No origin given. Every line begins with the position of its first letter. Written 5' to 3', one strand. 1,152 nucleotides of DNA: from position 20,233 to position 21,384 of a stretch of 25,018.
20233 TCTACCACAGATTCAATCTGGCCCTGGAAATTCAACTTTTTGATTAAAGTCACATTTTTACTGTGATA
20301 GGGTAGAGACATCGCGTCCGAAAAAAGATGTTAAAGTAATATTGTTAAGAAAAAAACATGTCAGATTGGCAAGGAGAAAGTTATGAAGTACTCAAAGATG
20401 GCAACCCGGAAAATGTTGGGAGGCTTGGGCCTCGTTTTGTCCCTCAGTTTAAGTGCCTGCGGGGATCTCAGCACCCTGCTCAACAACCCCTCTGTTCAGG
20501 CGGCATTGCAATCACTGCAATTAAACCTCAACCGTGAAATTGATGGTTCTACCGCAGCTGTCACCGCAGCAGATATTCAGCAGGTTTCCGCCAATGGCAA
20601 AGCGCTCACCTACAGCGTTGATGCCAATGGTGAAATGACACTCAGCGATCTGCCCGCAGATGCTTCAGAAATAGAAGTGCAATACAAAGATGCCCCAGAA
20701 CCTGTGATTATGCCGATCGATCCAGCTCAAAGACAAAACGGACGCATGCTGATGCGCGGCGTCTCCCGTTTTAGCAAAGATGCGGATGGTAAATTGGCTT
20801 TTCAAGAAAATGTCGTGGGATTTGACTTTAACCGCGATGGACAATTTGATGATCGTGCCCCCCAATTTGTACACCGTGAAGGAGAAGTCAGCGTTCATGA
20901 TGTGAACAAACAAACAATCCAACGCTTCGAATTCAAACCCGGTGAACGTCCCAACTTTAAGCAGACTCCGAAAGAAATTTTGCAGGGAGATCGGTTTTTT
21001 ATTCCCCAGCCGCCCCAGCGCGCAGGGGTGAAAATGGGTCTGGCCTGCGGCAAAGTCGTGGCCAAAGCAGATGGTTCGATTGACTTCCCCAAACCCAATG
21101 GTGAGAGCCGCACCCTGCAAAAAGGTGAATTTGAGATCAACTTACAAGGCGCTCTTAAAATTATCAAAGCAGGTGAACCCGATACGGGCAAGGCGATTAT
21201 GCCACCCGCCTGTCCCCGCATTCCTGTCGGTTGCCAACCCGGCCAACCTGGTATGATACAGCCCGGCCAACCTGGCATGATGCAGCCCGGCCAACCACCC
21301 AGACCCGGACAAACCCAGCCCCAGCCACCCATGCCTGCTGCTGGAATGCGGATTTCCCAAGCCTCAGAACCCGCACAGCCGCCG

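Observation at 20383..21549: Lipoprotein with a methionine-rich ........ repeat tail, possibly a Cu(I)/Ag(I)-binding or intrinsically disordered tether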

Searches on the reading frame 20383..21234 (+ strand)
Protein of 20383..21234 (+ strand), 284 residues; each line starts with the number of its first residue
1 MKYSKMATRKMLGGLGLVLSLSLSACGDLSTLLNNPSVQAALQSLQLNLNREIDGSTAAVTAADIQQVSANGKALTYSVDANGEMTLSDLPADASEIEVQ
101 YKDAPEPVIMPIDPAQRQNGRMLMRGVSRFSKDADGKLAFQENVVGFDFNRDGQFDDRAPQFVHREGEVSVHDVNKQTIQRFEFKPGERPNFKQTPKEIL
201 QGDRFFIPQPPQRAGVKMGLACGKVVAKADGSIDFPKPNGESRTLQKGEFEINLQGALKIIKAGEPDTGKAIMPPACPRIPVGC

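Call 8: find_homologous_proteins(query=window:20383-21234:+, max_evalue=0.01)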
Query seq(284 aa) (284 aa): 7 proteins with E <= 0.01 among 1231 candidates.
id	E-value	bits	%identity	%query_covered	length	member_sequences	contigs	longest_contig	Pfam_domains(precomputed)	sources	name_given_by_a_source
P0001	8.1e-185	631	100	100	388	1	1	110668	-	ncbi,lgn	-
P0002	1.0e-172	591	93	100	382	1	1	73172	-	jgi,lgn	jgi:hypothetical protein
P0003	5.5e-170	582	91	100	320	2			-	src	-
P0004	4.2e-164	563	87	100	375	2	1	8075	-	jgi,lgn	-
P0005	4.7e-159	546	84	100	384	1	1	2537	-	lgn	-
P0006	4.2e-145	500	79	100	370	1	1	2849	-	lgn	-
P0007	2.9e-127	442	68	100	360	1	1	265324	-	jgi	jgi:hypothetical protein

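Call 12: find_related_loci(query=A1, collection=genome_contigs, flank=10000)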
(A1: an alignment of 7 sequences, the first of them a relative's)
Query A1 (388 aa) in genome_contigs; peptide patterns used: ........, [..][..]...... (x = any residue, [..] = any of these).
83 stretches matched a pattern; 4 encode a relative of the query (tblastn E <= 1e-3); 4 distinct loci.
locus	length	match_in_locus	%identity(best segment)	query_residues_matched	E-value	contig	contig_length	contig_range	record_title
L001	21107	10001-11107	92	1-377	0e+0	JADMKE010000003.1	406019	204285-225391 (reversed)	MAG: Candidatus Sericytochromatia bacterium isolate MAG_89 NODE_22_length_406019_cov_18.273854, whole genome shotgun seq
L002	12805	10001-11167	88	1-381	0e+0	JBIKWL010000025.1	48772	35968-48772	MAG: Candidatus Sericytochromatia bacterium isolate ME2015-09-13_3300035666_group6_bin207 Rohwer_bin1392_scaffold_414_c1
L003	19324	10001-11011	83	1-368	0e+0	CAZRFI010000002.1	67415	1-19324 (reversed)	MAG TPA_asm: uncultured Candidatus Sericytochromatia bacterium isolate binchicken_co266_209 genome assembly, contig: NOD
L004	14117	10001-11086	69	1-372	8e-172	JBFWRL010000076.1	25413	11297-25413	MAG: Candidatus Sericytochromatia bacterium isolate CA_2019_TPBF_205 NODE_9680_length_25413_cov_4.221901_TPBF, whole gen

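Call 13: find_encoding_contigs(protein=P0007, flank=10000, max_places=3)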
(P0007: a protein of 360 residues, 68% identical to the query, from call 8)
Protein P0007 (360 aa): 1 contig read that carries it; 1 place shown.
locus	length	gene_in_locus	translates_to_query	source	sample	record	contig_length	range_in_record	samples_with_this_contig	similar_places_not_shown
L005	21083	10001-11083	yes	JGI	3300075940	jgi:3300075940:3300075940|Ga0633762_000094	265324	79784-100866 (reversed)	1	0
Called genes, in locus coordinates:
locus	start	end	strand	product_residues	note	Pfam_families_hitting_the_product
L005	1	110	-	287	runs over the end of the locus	PF11838:ERAP1_C (weak), PF13646:HEAT_2, PF03130:HEAT_PBS (faint), PF13646:HEAT_2 (weak)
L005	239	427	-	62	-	-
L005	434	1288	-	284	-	PF01145:Band_7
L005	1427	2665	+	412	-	PF03692:CxxCxxCC (weak)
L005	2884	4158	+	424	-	PF00108:Thiolase_N, PF00109:ketoacyl-synt, PF02803:Thiolase_C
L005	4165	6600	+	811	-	PF00378:ECH_1, PF16113:ECH_2, PF02737:3HCDH_N, PF00725:3HCDH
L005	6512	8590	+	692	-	PF25255:WHD_RNase_II, PF23161:HTH_RNase_II, PF00773:RNB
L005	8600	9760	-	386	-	-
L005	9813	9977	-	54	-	-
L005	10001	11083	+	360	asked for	-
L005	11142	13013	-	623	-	PF17297:PEPCK_N, PF00821:PEPCK_GTP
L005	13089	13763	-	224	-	PF14512:TM1586_NiRdase (faint), PF00881:Nitroreductase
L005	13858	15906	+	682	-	PF05378:Hydant_A_N, PF01968:Hydantoinase_A, PF19278:Hydant_A_C (faint)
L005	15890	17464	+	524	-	PF02538:Hydantoinase_B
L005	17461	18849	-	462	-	-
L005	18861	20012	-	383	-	PF01544:CorA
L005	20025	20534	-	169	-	-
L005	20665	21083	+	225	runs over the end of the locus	-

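Call 23: predict_structure(alignment_id=A1)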
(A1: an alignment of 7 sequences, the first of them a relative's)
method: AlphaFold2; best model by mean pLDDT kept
length: 388 residues; sequences in the alignment: 7
mean_pLDDT: 38.7   pTM: 0.26
mean pLDDT of the five models: 38.7, 38.5, 37.5, 36.7, 36.6
residues with pLDDT >= 90: 0; 70-90: 24; 50-70: 32; < 50: 332
segments of 3 or more residues with pLDDT < 50: 1-58, 115-388
pLDDT, mean of each block of 10 residues (from residue 1): 30 30 34 36 31 40 77 76 61 72 64 46 32 44 30 30 33 34 37 32 28 27 34 43 45 37 38 30 27 31 35 33 28 33 31 29 35 37 42
secondary structure, 60 per line:
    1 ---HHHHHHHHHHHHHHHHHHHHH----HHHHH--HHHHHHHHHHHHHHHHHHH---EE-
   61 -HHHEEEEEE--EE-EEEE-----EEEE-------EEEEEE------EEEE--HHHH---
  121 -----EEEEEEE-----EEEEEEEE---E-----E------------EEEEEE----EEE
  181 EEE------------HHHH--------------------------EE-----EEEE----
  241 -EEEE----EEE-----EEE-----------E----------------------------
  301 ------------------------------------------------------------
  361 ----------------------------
elements in order: H4-24 H29-33 H36-54 E65-70 E76-79 E85-88 E96-101 E108-111 H114-117 E126-132 E138-145 E168-173 E178-183 H196-199 E233-236 E242-245 E250-252 E258-260

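Call 24: search_protein_representatives(alignment_id=A2)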
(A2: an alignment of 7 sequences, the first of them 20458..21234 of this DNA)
Query: 7 sequences, 259 profile positions. Proteins with E-value up to 0.001 (for the whole library): 40; up to 1e-10: 9; up to 1e-30: 3. The best 40 are listed.
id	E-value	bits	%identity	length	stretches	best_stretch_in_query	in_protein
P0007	6.7e-147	504.2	-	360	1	1-259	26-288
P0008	5.8e-50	186.5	-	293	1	1-188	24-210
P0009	4.6e-38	147.5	-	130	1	1-96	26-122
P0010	7.5e-29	117.3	-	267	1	1-189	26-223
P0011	5.0e-24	101.5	-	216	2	191-254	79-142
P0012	2.3e-17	79.7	-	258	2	204-253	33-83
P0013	6.0e-17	78.3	-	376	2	204-253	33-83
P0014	3.3e-14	69.4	-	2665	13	43-75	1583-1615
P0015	1.0e-10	57.9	-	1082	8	126-158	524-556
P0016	4.4e-09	52.6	-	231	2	197-253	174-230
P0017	1.5e-07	47.5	-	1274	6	119-160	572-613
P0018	3.4e-07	46.3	-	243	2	197-252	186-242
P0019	5.1e-07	45.8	-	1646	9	125-158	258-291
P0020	1.2e-06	44.6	-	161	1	203-253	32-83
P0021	2.4e-06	43.6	-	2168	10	2-97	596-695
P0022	2.5e-06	43.5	-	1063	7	126-159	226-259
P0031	3.7e-05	39.7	-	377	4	126-158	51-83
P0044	5.5e-04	35.8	-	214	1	207-255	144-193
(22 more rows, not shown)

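Call 33: search_protein_families(library=pfam, proteins=[P0015, P0022, P0031, P0008, P0010, P0012, P0011, P0044], max_evalue=0.01)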
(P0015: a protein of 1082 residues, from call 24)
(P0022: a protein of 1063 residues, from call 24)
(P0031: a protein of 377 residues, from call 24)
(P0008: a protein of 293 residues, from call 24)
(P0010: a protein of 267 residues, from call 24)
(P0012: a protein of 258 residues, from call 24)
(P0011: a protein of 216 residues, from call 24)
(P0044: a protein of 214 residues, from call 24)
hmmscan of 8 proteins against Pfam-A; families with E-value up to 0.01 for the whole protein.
P0015 (1082 aa): 10 families
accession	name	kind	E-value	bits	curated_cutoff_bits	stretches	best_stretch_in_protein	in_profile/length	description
PF01436.27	NHL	-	3e-80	260.9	20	12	528-555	1-28/28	NHL repeat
PF08450.18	SGL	-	3.6e-49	168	26.3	5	74-153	145-225/246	SMP-30/Gluconolactonase/LRE-like region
PF25021.1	TEN_NHL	-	1.3e-31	110.3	27.1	2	103-158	133-186/357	Teneurin NHL domain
PF06739.17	SBBP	-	1.1e-27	96.1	20.5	0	109-128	10-29/38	Beta-propeller repeat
PF24684.1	Vgb_lyase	-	2.3e-22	79.6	50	2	20-318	13-285/290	Virginiamycin B lyase family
PF22701.2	Mala_s_1-like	-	7.7e-16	58.9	27.5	2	115-223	43-151/195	Mal s 1 allergenic protein-like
PF17170.10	DUF5128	-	2.1e-12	47.3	22.9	1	493-556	54-118/321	6-bladed beta-propeller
PF02393.21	US22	-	6.9e-11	42.7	35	0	15-43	75-102/124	US22 like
PF15533.11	Ntox33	-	4.5e-08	33.9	28.4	0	103-127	28-48/65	Bacterial toxin 33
PF09000.15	Cytotoxic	-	3.5e-07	30.9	22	0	26-63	32-69/80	Cytotoxic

P0022 (1063 aa): 16 families
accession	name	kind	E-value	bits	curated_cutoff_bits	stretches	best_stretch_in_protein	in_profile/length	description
PF01436.27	NHL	-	6.2e-112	360.9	20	12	559-585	1-27/28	NHL repeat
PF06739.17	SBBP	-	1.1e-39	134.5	20.5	5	324-341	12-29/38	Beta-propeller repeat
PF25021.1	TEN_NHL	-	1.4e-35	123.4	27.1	1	87-130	139-180/357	Teneurin NHL domain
PF08450.18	SGL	-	2e-31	109.9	26.3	3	478-549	147-220/246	SMP-30/Gluconolactonase/LRE-like region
PF17170.10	DUF5128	-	1.5e-26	93.8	22.9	9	101-165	54-119/321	6-bladed beta-propeller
PF00395.25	SLH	-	5.2e-26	90.8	20.8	3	884-927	1-44/44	S-layer homology domain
PF24684.1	Vgb_lyase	-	2e-24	86.4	50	3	278-580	13-285/290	Virginiamycin B lyase family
PF09479.16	Flg_new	-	1.3e-20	73.7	27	1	589-655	1-65/65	Listeria-Bacteroides repeat domain (List_Bact_rpt)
PF13449.12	Phytase-like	-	1.8e-19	71.2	27.6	0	517-549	72-104/284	Esterase-like activity of phytase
PF22701.2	Mala_s_1-like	-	1.1e-14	55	27.5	2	470-576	44-146/195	Mal s 1 allergenic protein-like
PF02393.21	US22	-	5.8e-11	43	35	0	225-253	74-101/124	US22 like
PF07494.17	Reg_prop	-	1.6e-07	31.1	20.4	0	512-529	4-21/24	Two component regulator propeller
PF06977.17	SdiA-regulated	-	3.7e-07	30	21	0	326-342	224-240/249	SdiA-regulated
PF00835.24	SNAP-25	-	0.00043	20.8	25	0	393-414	3-24/56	SNAP-25 family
PF20067.5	SSL_N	-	0.00046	20.4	18.9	0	187-200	24-37/46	Strictosidine synthase-like, N-terminal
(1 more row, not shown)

P0031 (377 aa): 12 families
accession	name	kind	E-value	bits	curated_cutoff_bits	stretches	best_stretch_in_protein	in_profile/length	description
PF01436.27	NHL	-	2.2e-46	154.1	20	5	55-82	1-28/28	NHL repeat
PF25021.1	TEN_NHL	-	6.5e-17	62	27.1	0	52-88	138-172/357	Teneurin NHL domain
PF08450.18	SGL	-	2.7e-14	53.8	26.3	1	56-92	184-220/246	SMP-30/Gluconolactonase/LRE-like region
PF06739.17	SBBP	-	8.2e-11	42.1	20.5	0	56-72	13-29/38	Beta-propeller repeat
PF02393.21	US22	-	1.1e-07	32.4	35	0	118-146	75-102/124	US22 like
PF17170.10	DUF5128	-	2.4e-07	30.7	22.9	1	251-317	54-124/321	6-bladed beta-propeller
PF22701.2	Mala_s_1-like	-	3e-06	27.6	27.5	0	57-179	41-138/195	Mal s 1 allergenic protein-like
PF20067.5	SSL_N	-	3.8e-05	23.9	18.9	0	339-351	26-38/46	Strictosidine synthase-like, N-terminal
PF13449.12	Phytase-like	-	6.7e-05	23.4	27.6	0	51-89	64-101/284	Esterase-like activity of phytase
PF06977.17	SdiA-regulated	-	0.00064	19.4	21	0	54-73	221-240/249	SdiA-regulated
PF09000.15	Cytotoxic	-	0.0061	17.3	22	0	248-273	34-59/80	Cytotoxic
PF19990.4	DUF6426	-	0.0089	16.1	25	0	26-114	56-142/203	Family of unknown function (DUF6426)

P0008 (293 aa): 0 families

P0010 (267 aa): 0 families

P0012 (258 aa): 1 family
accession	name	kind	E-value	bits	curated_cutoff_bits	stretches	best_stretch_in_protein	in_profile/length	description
PF00130.28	C1_1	-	0.0029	17.8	26.5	0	124-152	7-36/53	Phorbol esters/diacylglycerol binding domain (C1 domain)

P0011 (216 aa): 2 families
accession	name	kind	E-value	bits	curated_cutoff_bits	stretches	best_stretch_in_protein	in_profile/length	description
PF06938.16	DUF1285_N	-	0.0017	18.5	29.3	0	157-175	8-26/67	Domain of unknown function (DUF1285), N-terminal domain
PF02920.21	Integrase_DNA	-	0.0025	18.1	27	0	177-196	5-23/70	DNA binding domain of tn916 integrase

P0044 (214 aa): 1 family
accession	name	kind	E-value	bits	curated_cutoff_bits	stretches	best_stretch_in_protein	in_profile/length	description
PF03205.20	MobB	-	3.7e-06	27.3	26.6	1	68-120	78-132/133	Molybdopterin guanine dinucleotide synthesis protein B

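Call 41: search_solved_structures(query=A4, max_evalue=10)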
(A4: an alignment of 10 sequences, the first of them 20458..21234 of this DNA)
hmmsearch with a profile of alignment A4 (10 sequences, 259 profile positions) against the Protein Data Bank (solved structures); distinct sequences matched with E-value up to 10: 5.
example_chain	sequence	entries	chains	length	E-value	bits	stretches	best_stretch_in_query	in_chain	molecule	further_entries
8oie_D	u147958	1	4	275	0.042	16.4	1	132-188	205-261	Nitrogenase iron protein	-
4isd_A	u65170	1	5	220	0.11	15.1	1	175-210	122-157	Glutathione S-transferase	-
7qqa_A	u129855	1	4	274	0.35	13.4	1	132-188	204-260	Nitrogenase iron protein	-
1xyi_A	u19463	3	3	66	1.1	11.8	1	29-59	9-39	DNA-binding proteins 7a/7b/7d | DNA-binding protein 7b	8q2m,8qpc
8ump_B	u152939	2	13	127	2.8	10.5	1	60-107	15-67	T33-ml35-redesigned-CutA-fold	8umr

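Call 45: predict_structure(alignment_id=A4)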
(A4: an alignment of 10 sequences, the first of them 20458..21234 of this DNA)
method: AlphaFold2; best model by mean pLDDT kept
length: 259 residues; sequences in the alignment: 10
mean_pLDDT: 64.9   pTM: 0.58
mean pLDDT of the five models: 64.9, 64.7, 64.0, 59.2, 59.1
residues with pLDDT >= 90: 8; 70-90: 123; 50-70: 56; < 50: 72
segments of 3 or more residues with pLDDT < 50: 1-17, 92-96, 124-130, 189-202, 212-215, 229-232, 239-259
pLDDT, mean of each block of 10 residues (from residue 1): 41 47 76 84 86 83 76 86 74 52 78 80 48 68 81 84 77 83 56 36 56 53 58 51 39 30
secondary structure, 60 per line:
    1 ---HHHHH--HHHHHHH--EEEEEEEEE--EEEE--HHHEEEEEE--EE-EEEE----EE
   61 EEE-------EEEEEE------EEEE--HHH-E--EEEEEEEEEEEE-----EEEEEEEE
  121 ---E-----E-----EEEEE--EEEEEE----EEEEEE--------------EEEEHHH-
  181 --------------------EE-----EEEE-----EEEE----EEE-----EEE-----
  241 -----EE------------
elements in order: H4-8 H11-17 E20-28 E31-34 E40-45 E51-54 E59-63 E71-76 E83-86 E96-107 E113-120 E136-140 E143-148 E153-158 E173-176 E208-211 E217-220 E225-227 E233-235

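Call 52: fold_search(model_id=the predicted structure, library=pdb)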
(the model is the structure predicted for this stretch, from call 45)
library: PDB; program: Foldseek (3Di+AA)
matches with E <= 10: 603; with E <= 0.001: 0
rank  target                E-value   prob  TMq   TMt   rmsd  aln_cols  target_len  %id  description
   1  6fpt_B                1.1e-02  0.15  0.13  0.10  21.5       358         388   10  Crystal structure of Danio rerio Lin41 filamin-NHL domains (released 2018-05-09)
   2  6fpt_A                1.1e-02  0.14  0.12  0.09  21.7       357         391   10  Crystal structure of Danio rerio Lin41 filamin-NHL domains (released 2018-05-09)
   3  4fxt_A                2.4e-02  0.75  0.22  0.28  14.3       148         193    9  Crystal structure of a DUF3823 family protein (BACOVA_02663) from Bacteroides ovatus ATCC 8483 at 2.77 A resolution (released 2012-07-25)
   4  2b59_B                2.7e-02  0.89  0.22  0.33   7.6       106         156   13  The type II cohesin dockerin complex (released 2005-10-11)
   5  4fxt_M                2.7e-02  0.51  0.21  0.27  16.9       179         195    8  Crystal structure of a DUF3823 family protein (BACOVA_02663) from Bacteroides ovatus ATCC 8483 at 2.77 A resolution (released 2012-07-25)
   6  5g5d_B                3.2e-02  0.80  0.21  0.31   7.8       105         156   14  Crystal Structure of the CohScaC2-XDocCipA type II complex from Clostridium thermocellum (released 2017-04-05)
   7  5k39_B                3.4e-02  0.87  0.21  0.33  14.2       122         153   15  THE TYPE II COHESIN DOCKERIN COMPLEX FROM CLOSTRIDIUM THERMOCELLUM (released 2017-03-29)
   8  4fxt_F                4.0e-02  0.63  0.22  0.27  14.2       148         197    9  Crystal structure of a DUF3823 family protein (BACOVA_02663) from Bacteroides ovatus ATCC 8483 at 2.77 A resolution (released 2012-07-25)
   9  4fxt_I                4.2e-02  0.38  0.21  0.26  16.7       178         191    9  Crystal structure of a DUF3823 family protein (BACOVA_02663) from Bacteroides ovatus ATCC 8483 at 2.77 A resolution (released 2012-07-25)
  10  1xi0_A                4.7e-02  0.30  0.18  0.28  10.7       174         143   12  X-ray crystal structure of wild-type Xerocomus chrysenteron lectin XCL (released 2005-08-30)
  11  4fl4_C                5.0e-02  0.82  0.22  0.19   7.3       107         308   13  Scaffoldin conformation and dynamics revealed by a ternary complex from the Clostridium thermocellum cellulosome (released 2012-06-27)
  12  4fxt_K                5.0e-02  0.41  0.21  0.27  16.5       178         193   10  Crystal structure of a DUF3823 family protein (BACOVA_02663) from Bacteroides ovatus ATCC 8483 at 2.77 A resolution (released 2012-07-25)
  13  4fxt_D                5.3e-02  0.38  0.21  0.27  16.8       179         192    8  Crystal structure of a DUF3823 family protein (BACOVA_02663) from Bacteroides ovatus ATCC 8483 at 2.77 A resolution (released 2012-07-25)
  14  3fgb_A                5.3e-02  0.18  0.15  0.12  19.0       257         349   11  Crystal structure of the Q89ZH8_BACTN protein from Bacteroides thetaiotaomicron. Northeast Structural Genomics Consort (released 2008-12-23)
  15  3hfq_A                5.3e-02  0.08  0.12  0.10  16.5       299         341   12  Crystal structure of the lp_2219 protein from Lactobacillus plantarum. Northeast Structural Genomics Consortium Target (released 2009-05-26)
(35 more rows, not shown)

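Call 54: find_encoding_contigs(protein=P0008, flank=8000, max_places=3)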
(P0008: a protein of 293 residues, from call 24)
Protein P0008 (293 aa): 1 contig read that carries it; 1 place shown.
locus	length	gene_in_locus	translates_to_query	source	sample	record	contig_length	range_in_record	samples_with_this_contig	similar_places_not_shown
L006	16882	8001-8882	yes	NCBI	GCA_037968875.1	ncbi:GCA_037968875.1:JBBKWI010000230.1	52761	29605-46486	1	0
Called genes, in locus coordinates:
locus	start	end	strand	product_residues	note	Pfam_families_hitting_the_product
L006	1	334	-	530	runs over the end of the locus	PF02386:TrkH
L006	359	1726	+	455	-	PF01210:NAD_Gly3P_dh_N (faint), PF01262:AlaDh_PNT_C (faint), PF01488:Shikimate_DH (faint), PF02254:TrkA_N, PF02558:ApbA (faint), PF02080:TrkA_C, PF02254:TrkA_N, PF02080:TrkA_C, +7 more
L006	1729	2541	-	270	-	PF00561:Abhydrolase_1, PF00975:Thioesterase, PF12146:Hydrolase_4, PF12697:Abhydrolase_6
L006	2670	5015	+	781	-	PF01368:DHH, PF02272:DHHA1, PF17768:RecJ_OB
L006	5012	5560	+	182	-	PF00156:Pribosyltran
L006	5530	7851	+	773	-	PF13328:HD_4, PF01966:HD, PF04607:RelA_SpoT, PF02824:TGS, PF19296:RelA_AH, PF28438:RelA_RIS, PF01842:ACT, PF13291:ACT_4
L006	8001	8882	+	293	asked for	-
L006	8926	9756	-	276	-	-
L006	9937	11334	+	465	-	-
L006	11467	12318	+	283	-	PF04228:Zn_peptidase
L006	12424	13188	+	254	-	-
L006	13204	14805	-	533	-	-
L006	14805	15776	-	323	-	PF01145:Band_7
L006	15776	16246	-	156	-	PF01957:NfeD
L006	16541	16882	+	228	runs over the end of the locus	-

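Call 55: find_encoding_contigs(protein=P0010, flank=8000, max_places=3)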
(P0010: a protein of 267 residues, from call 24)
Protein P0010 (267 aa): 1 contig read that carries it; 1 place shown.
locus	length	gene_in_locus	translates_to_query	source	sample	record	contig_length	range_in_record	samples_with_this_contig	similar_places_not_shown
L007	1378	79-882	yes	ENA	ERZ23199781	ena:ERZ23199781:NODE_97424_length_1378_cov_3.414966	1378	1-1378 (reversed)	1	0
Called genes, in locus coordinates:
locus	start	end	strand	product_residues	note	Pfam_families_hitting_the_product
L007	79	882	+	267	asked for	-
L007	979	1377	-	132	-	?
